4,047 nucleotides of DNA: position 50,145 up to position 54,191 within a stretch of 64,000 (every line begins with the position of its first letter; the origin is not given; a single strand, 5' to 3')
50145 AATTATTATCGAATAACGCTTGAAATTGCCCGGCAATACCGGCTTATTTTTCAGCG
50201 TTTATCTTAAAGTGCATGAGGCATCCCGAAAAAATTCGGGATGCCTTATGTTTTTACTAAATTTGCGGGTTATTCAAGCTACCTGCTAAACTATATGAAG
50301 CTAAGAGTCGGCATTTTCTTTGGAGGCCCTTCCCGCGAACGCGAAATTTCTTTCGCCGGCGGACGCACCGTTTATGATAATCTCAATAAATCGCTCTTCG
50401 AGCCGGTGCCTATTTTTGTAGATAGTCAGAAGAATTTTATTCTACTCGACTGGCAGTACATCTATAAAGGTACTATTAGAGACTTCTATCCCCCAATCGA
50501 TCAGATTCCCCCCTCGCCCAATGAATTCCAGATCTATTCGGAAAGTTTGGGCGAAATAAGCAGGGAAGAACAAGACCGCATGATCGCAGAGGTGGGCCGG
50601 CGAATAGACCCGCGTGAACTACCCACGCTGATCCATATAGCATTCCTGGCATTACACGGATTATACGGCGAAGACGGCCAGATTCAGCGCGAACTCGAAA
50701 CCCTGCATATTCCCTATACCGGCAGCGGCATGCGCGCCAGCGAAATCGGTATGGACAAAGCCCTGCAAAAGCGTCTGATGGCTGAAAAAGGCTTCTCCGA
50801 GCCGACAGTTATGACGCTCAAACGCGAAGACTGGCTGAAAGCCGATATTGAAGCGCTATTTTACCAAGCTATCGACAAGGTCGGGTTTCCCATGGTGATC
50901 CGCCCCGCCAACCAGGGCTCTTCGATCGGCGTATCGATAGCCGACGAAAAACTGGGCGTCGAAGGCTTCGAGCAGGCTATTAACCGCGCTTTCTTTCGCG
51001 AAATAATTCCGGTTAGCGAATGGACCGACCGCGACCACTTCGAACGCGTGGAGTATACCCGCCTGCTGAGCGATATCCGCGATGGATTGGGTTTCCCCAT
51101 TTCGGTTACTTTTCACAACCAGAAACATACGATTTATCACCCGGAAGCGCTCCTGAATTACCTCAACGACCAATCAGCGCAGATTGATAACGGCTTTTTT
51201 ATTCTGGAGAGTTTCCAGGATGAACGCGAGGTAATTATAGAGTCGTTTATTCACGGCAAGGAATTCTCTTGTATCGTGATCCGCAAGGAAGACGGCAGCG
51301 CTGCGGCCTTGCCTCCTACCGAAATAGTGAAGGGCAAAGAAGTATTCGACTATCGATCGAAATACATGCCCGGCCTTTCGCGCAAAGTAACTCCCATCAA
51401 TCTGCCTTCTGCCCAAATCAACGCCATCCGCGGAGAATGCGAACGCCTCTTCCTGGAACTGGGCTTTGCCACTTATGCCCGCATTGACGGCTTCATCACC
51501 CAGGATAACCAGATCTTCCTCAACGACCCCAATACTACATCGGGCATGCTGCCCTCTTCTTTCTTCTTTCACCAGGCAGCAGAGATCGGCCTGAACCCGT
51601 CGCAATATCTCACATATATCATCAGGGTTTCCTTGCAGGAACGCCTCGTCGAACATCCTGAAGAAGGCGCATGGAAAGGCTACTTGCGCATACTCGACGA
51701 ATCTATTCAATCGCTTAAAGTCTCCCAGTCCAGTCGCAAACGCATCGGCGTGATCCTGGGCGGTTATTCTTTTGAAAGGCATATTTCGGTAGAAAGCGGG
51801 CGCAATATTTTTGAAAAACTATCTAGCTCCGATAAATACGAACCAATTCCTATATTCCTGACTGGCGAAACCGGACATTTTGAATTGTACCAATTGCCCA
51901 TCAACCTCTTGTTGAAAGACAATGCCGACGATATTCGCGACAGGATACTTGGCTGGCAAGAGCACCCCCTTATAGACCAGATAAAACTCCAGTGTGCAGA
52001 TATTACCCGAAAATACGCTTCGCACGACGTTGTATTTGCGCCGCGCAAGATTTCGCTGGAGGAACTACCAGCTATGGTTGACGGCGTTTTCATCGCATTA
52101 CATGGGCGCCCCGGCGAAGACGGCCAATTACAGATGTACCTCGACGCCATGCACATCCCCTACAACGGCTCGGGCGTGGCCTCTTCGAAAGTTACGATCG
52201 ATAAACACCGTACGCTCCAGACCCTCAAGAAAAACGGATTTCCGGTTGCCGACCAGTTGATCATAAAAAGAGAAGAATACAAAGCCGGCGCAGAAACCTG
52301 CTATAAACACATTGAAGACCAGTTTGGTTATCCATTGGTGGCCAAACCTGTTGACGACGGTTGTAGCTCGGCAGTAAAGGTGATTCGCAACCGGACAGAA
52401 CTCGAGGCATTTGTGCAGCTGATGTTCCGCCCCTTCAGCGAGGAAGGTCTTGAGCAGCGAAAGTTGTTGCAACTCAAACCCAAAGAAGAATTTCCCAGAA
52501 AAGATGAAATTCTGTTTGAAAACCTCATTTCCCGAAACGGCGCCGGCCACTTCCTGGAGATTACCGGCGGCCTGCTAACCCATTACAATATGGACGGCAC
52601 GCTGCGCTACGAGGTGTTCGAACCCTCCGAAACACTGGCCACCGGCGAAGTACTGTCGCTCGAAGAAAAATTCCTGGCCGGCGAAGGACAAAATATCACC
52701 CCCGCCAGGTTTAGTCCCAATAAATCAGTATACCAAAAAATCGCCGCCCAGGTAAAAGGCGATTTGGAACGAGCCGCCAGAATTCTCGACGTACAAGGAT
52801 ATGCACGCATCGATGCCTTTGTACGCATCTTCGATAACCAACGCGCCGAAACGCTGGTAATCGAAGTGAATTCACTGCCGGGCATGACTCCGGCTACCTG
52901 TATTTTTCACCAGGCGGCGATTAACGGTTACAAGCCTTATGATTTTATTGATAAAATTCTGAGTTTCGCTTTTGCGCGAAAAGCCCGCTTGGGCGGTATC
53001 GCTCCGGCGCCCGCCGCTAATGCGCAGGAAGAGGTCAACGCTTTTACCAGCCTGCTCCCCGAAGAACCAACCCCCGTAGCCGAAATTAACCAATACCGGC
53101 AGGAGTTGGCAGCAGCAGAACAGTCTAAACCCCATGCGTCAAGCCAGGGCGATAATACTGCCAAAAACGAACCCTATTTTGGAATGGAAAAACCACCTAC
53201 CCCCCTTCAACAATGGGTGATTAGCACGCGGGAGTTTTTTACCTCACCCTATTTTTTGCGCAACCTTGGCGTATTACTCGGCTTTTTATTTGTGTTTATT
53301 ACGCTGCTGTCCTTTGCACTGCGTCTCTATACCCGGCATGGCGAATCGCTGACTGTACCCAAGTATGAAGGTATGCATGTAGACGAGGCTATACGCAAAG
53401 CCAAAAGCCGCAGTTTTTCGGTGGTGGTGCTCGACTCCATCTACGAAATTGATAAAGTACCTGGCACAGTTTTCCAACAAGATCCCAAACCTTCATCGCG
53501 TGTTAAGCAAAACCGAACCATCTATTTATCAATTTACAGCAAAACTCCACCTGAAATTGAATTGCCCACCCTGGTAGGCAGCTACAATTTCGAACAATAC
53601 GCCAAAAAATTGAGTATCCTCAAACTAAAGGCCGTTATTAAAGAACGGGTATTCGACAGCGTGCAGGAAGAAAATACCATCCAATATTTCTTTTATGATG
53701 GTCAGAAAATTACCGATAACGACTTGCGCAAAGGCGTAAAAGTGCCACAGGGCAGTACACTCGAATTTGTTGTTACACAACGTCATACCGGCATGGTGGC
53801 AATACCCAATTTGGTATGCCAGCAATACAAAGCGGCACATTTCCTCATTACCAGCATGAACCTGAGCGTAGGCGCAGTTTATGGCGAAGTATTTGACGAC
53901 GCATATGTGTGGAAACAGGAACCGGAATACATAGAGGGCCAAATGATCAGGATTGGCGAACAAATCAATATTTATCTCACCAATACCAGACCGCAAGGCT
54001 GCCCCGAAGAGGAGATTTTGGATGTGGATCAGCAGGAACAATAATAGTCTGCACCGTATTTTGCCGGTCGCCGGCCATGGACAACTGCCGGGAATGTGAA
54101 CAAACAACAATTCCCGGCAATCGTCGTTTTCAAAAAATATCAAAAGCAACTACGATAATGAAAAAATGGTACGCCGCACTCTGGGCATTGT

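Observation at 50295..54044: Ddl-Ddl-TM-PASTAx3 fusion: cytoplasmic D-Ala-D-Ala ligase modules hard-wired to extracytoplasmic peptidoglycan-sensing domains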

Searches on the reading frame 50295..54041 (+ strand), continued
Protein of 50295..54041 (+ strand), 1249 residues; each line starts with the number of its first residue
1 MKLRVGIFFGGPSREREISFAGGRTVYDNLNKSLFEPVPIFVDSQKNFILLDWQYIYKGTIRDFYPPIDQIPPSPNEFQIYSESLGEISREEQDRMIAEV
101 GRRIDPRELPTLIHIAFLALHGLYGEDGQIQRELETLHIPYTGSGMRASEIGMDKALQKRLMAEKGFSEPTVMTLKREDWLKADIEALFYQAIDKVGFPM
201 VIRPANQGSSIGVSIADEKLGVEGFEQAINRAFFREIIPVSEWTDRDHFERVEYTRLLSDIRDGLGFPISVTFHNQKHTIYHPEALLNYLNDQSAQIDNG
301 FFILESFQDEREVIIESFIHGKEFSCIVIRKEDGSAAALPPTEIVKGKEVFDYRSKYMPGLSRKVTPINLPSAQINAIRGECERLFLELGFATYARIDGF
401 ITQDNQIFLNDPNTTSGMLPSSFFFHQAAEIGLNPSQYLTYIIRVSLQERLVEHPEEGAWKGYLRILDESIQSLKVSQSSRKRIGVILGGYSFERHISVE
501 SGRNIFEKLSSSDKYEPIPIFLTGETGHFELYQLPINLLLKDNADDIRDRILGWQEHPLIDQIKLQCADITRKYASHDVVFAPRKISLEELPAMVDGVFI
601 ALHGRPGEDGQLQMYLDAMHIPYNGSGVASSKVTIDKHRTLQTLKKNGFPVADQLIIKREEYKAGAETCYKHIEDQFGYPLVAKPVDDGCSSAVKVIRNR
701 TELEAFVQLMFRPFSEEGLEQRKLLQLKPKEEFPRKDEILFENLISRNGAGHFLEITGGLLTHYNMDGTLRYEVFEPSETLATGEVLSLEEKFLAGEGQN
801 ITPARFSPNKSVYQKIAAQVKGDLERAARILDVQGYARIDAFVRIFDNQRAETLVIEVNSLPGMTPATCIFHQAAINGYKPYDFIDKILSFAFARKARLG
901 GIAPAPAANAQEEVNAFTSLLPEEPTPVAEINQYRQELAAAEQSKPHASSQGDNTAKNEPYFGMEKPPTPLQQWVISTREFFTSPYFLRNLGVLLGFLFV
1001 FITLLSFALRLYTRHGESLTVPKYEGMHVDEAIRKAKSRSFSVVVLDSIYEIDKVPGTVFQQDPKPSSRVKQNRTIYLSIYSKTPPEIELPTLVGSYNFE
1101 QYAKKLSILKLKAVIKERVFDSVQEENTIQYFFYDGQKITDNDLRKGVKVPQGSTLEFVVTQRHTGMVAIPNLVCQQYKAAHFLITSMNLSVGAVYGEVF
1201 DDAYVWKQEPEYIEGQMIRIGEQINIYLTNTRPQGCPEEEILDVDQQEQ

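Call 28: find_encoding_contigs(protein=P0040, flank=10000, max_places=3)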
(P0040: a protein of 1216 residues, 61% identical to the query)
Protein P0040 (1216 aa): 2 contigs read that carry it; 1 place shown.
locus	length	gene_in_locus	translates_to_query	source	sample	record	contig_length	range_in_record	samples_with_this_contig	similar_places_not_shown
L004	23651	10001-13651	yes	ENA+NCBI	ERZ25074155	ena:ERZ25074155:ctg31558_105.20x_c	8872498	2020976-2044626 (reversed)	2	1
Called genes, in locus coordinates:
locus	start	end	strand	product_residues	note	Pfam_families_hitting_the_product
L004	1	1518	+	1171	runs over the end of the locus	-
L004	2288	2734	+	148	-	PF18962:Por_Secre_tail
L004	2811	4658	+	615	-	PF14870:PSII_BNR, PF02012:BNR (faint), PF14870:PSII_BNR, PF15902:Sortilin-Vps10 (weak), PF14870:PSII_BNR (weak), PF18962:Por_Secre_tail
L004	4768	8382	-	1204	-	PF15902:Sortilin-Vps10 (faint), PF00801:PKD (faint), PF18911:PKD_4, PF18962:Por_Secre_tail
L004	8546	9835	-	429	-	PF01554:MatE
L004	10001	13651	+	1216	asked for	PF01820:Dala_Dala_lig_N, PF07478:Dala_Dala_lig_C, PF13535:ATP-grasp_4 (faint), PF07478:Dala_Dala_lig_C, PF01820:Dala_Dala_lig_N, PF07478:Dala_Dala_lig_C, PF03793:PASTA (weak)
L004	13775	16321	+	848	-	PF18962:Por_Secre_tail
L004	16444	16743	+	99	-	PF00581:Rhodanese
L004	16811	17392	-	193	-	PF05036:SPOR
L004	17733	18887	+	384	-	-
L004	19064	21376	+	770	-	PF01839:FG-GAP (faint), PF13517:FG-GAP_3, PF07593:UnbV_ASPIC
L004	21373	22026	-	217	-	PF00753:Lactamase_B, PF12706:Lactamase_B_2, PF23023:Anti-Pycsar_Apyc1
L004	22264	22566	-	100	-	-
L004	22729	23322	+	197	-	PF13505:OMP_b-brl, PF13568:OMP_b-brl_2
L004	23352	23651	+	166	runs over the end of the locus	-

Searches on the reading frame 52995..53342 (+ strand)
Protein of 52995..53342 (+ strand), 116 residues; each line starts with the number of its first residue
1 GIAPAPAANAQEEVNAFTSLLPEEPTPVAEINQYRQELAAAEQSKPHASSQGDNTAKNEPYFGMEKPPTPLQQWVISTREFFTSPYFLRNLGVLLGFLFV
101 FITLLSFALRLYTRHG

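Call 8: search_protein_families(library=pfam, proteins=[window:52995-53342:+], max_evalue=10)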
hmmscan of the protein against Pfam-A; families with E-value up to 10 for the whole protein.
seq(116 aa): 1 family
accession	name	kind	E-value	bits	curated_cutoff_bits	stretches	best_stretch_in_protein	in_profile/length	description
PF08370.16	PDR_assoc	-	0.036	14.2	24.9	1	70-110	12-53/65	Plant PDR ABC transporter associated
